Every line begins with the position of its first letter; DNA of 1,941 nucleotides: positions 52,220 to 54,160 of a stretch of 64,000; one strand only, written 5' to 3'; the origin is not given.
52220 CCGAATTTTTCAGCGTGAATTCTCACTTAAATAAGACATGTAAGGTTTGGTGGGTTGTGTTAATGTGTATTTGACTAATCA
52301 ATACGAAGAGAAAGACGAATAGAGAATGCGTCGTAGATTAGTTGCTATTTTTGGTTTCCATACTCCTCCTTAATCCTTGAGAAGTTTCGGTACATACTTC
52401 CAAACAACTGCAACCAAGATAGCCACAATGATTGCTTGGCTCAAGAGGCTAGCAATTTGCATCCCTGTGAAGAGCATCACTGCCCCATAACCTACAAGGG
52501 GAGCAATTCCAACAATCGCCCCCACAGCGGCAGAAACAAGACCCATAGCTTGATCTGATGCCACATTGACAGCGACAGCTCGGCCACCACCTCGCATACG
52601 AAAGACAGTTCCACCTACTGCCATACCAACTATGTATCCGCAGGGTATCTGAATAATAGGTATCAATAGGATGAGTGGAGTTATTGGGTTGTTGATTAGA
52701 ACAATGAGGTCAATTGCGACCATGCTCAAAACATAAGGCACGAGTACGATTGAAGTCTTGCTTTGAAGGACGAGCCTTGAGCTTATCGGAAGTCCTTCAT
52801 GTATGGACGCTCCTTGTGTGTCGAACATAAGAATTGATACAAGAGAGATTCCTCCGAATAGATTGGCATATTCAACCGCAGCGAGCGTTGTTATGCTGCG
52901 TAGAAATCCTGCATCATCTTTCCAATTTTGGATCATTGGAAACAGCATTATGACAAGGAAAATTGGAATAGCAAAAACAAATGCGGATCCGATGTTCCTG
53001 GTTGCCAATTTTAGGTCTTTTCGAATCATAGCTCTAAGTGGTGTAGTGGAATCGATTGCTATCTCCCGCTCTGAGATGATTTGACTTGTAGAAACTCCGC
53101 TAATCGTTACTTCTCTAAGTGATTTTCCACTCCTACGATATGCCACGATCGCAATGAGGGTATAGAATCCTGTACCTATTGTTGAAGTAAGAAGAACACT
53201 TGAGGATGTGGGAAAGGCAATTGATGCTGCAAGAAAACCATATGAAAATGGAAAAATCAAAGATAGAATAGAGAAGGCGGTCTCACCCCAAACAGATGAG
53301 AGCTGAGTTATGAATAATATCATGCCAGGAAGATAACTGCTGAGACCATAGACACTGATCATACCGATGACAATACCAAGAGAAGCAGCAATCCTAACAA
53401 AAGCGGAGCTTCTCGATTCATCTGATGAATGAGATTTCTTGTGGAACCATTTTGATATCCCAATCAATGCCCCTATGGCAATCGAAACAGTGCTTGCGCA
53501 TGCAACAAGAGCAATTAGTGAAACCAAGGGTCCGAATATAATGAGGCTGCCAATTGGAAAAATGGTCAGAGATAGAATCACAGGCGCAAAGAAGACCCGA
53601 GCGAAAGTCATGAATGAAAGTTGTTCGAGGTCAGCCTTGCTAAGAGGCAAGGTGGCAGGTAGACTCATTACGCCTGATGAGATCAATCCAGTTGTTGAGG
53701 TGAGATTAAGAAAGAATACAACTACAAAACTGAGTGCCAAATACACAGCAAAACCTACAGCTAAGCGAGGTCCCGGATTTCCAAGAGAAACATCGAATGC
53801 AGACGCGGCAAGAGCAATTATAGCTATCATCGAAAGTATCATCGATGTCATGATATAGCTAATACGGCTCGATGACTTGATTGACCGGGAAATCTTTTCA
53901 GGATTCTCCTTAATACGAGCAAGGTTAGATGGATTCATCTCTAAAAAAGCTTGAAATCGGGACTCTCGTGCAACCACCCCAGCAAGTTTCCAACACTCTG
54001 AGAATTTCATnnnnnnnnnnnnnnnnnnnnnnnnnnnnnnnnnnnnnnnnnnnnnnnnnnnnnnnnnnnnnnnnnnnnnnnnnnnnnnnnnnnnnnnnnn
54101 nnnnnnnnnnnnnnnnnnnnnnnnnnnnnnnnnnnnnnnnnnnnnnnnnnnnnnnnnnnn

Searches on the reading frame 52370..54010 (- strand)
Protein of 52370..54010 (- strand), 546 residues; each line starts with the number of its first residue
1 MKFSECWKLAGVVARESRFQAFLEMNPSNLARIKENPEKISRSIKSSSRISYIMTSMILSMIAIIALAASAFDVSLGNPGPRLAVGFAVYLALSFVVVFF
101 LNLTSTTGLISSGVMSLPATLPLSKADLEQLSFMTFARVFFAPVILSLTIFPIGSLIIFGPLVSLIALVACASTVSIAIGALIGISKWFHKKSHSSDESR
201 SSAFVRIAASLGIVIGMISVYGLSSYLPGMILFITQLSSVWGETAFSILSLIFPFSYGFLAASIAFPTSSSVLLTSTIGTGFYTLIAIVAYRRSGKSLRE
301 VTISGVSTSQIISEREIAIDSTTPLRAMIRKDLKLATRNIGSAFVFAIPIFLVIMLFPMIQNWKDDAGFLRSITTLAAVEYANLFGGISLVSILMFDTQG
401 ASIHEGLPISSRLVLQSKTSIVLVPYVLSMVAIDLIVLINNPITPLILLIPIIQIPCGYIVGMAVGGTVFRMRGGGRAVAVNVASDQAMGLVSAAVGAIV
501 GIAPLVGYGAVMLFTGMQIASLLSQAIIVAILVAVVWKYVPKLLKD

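Call 9: search_protein_families(library=pfam, proteins=[window:52370-54010:-], max_evalue=0.001)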
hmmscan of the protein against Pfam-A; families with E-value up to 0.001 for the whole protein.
window:52370-54010:- (546 aa): 1 family
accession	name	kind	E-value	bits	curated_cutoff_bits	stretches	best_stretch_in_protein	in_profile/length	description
PF09847.15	12TM_1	-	6.3e-17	62.3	33.2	1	51-533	12-443/448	Membrane protein of 12 TMs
